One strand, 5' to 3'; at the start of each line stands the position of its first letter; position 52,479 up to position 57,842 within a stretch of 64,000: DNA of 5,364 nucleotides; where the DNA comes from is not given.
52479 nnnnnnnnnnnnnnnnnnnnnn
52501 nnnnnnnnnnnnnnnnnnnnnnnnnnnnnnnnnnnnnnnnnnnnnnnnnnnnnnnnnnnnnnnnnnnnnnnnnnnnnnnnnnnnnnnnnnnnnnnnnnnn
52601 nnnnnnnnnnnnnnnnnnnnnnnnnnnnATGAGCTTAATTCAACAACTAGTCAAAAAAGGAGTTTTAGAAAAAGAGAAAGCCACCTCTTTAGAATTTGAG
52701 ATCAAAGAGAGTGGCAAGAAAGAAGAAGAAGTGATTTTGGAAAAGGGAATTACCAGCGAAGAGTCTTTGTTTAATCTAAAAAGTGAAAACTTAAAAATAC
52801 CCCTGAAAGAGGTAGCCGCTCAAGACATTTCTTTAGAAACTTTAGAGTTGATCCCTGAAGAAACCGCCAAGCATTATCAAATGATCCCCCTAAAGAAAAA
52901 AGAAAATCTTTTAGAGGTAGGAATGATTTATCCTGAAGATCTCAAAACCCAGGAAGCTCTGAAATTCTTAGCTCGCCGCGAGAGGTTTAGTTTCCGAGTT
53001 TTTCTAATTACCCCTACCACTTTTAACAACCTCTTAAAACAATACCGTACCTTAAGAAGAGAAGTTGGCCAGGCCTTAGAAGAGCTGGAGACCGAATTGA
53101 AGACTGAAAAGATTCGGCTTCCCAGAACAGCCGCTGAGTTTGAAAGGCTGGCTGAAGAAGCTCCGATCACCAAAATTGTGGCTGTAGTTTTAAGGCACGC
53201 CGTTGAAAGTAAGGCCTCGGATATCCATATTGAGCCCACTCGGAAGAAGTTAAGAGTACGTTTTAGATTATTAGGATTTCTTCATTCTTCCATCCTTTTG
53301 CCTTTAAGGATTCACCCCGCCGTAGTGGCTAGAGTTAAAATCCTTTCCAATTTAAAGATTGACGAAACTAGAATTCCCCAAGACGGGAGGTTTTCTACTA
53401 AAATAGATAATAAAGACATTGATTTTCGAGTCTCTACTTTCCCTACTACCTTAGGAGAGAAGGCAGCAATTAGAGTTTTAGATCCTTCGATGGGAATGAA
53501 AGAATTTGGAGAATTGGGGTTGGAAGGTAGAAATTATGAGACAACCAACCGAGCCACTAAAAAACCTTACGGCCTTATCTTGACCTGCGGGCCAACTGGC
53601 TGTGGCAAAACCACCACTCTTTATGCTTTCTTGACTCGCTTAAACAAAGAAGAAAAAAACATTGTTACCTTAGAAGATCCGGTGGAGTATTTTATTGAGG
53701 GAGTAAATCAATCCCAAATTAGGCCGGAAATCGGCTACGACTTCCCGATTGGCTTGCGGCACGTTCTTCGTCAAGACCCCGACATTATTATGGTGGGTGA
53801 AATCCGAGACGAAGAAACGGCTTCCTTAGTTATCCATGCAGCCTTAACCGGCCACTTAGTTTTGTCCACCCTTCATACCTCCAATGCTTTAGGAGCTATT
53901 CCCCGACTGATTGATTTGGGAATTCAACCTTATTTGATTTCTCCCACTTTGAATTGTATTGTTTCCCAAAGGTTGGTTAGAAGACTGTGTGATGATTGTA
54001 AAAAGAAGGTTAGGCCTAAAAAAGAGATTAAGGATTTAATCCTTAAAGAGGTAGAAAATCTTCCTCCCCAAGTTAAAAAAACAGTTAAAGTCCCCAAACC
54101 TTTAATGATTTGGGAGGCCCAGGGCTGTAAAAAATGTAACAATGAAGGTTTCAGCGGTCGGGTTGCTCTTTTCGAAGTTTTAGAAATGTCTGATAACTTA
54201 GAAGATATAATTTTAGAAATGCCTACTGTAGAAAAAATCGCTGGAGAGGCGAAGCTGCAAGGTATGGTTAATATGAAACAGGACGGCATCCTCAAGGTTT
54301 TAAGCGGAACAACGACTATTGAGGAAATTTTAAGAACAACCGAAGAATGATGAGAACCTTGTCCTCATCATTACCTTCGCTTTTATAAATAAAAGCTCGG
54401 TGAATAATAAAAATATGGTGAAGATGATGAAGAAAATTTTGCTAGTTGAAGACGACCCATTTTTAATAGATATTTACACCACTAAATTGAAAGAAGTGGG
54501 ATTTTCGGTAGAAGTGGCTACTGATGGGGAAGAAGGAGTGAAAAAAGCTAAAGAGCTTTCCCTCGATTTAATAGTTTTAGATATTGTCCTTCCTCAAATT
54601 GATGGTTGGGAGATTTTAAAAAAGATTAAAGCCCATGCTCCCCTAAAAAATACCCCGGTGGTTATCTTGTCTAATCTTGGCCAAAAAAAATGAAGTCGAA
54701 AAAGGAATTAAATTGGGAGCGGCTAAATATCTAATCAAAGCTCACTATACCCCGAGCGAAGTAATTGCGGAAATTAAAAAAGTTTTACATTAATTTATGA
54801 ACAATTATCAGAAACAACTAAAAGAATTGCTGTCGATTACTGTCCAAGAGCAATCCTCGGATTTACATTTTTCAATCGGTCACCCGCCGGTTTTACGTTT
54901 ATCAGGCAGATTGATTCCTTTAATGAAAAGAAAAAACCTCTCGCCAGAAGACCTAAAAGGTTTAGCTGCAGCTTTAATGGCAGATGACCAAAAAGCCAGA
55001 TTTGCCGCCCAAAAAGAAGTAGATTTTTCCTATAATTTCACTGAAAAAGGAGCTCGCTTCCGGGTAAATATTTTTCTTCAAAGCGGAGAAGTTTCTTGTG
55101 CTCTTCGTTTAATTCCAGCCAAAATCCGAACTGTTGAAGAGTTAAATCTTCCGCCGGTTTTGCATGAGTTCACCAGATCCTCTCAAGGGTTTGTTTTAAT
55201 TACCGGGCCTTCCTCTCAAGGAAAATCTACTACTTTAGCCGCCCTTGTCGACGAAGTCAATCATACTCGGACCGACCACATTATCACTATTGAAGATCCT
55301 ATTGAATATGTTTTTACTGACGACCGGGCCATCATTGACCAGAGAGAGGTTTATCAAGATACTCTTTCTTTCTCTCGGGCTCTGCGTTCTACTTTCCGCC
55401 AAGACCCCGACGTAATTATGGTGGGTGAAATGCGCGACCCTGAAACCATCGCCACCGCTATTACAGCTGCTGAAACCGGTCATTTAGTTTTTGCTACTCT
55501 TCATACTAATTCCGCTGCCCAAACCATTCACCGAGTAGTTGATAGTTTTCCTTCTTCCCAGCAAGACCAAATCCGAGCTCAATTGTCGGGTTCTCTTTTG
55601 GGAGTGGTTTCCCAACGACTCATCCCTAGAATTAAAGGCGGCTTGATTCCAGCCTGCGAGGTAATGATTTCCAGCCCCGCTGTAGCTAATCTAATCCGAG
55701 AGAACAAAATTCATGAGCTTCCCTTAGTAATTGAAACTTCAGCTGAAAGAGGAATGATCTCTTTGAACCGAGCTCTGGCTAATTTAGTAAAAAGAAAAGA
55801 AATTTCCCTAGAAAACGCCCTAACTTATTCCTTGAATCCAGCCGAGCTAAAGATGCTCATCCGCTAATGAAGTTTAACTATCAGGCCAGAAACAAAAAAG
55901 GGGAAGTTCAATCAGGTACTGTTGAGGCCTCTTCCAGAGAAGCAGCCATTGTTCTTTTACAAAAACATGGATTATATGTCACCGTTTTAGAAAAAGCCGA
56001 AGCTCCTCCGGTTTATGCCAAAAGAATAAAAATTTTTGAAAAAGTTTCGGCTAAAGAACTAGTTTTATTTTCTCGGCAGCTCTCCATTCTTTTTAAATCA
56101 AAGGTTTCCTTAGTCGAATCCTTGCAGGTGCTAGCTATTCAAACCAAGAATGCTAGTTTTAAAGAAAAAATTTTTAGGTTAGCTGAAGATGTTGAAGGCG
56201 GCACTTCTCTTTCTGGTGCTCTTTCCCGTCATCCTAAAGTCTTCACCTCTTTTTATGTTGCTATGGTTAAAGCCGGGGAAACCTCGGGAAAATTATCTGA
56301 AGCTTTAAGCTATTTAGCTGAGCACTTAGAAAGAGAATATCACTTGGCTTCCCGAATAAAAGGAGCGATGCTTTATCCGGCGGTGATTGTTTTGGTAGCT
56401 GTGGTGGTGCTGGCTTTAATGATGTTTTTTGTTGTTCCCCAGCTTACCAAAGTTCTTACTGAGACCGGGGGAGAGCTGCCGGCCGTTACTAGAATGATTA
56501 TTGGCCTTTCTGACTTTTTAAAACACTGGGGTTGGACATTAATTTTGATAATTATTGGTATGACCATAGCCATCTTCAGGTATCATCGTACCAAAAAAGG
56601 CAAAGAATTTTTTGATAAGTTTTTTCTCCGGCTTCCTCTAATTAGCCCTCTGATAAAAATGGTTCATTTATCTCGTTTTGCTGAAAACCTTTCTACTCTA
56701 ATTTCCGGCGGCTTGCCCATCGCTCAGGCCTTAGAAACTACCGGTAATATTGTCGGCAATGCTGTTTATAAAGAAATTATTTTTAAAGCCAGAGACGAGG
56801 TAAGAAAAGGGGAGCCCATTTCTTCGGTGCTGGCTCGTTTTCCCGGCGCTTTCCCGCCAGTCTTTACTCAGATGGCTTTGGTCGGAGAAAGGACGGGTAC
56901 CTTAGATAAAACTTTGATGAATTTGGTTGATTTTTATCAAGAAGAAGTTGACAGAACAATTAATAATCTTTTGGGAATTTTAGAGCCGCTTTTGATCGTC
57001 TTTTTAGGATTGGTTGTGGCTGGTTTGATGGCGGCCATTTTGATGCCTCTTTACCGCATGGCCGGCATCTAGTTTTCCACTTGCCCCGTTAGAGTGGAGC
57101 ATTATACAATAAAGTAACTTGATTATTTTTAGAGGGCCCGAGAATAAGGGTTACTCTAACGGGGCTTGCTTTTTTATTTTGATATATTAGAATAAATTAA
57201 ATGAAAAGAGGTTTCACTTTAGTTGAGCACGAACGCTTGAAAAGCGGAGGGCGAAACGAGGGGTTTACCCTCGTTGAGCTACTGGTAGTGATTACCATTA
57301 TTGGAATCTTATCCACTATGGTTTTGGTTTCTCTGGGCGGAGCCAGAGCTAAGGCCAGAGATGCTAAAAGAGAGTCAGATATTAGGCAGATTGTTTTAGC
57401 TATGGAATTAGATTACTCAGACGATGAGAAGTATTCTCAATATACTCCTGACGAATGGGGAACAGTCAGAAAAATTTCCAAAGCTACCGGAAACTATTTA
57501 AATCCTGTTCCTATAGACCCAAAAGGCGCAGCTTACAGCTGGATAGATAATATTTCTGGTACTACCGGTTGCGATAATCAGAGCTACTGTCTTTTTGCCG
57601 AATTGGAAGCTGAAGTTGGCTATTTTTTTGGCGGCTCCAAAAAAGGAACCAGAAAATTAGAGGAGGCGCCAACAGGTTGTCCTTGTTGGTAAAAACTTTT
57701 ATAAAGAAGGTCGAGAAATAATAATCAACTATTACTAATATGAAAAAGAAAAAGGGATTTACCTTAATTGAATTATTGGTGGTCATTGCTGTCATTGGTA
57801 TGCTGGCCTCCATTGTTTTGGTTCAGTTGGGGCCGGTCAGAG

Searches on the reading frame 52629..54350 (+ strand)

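Call 41: search_protein_families(library=pfam, proteins=[window:52629-54350:+])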
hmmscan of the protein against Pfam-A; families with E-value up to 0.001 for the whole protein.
window:52629-54350:+ (573 aa): 3 families
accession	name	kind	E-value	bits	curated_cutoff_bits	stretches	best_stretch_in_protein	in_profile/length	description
PF00437.27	T2SSE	-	8.1e-121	403.6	24.9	1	175-569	3-370/370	Type II/IV secretion system protein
PF05157.20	MshEN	-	9.8e-12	45.1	23.1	1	56-140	2-84/90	MshEN domain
PF13401.12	AAA_22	-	0.00017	22.4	27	0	315-352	6-43/130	AAA domain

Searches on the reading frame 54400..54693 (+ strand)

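Call 41: search_protein_families(library=pfam, proteins=[window:54400-54693:+])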
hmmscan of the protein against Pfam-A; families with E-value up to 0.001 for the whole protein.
window:54400-54693:+ (97 aa): 1 family
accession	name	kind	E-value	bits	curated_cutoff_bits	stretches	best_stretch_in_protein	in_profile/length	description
PF00072.30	Response_reg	-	6.5e-19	68.6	30.2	1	13-94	1-80/111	Response regulator receiver domain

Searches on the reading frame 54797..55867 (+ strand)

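Call 58: search_protein_families(library=pfam, proteins=[window:54797-55867:+], max_evalue=0.001)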
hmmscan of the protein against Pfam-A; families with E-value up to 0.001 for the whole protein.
window:54797-55867:+ (356 aa): 1 family
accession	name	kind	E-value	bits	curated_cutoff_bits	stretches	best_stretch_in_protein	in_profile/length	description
PF00437.27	T2SSE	-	5e-46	157.5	24.9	1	76-289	82-287/370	Type II/IV secretion system protein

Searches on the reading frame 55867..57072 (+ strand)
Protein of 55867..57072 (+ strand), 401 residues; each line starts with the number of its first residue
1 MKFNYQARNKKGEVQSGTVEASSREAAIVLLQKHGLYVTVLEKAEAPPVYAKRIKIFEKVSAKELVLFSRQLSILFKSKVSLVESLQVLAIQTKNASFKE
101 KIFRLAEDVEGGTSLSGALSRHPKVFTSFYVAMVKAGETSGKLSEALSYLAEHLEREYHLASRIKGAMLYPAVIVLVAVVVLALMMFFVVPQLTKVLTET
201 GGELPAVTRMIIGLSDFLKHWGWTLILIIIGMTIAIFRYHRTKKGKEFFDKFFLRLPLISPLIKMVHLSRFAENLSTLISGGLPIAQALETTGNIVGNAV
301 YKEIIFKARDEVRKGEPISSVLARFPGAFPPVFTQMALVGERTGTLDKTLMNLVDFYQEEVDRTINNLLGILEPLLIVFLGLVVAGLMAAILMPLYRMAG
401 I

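Call 58: search_protein_families(library=pfam, proteins=[window:55867-57072:+], max_evalue=0.001)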
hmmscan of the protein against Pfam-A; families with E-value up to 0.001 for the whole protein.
window:55867-57072:+ (401 aa): 1 family
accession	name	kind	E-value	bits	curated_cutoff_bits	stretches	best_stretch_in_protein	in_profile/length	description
PF00482.28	T2SSF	-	3.1e-64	215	25.2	2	68-191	1-125/125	Type II secretion system (T2SS), protein F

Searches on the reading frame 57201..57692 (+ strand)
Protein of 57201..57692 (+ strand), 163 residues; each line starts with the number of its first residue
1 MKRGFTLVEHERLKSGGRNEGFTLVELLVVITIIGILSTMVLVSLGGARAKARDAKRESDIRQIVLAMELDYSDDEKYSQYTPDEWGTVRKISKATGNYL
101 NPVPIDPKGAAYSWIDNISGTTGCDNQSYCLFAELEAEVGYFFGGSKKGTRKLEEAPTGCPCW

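Call 58: search_protein_families(library=pfam, proteins=[window:57201-57692:+], max_evalue=0.001)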
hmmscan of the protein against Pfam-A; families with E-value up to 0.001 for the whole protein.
window:57201-57692:+ (163 aa): 1 family
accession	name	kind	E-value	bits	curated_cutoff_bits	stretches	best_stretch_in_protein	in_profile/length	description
PF07963.17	N_methyl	-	2.1e-10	40.1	21.2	1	18-42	3-27/27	Prokaryotic N-terminal methylation motif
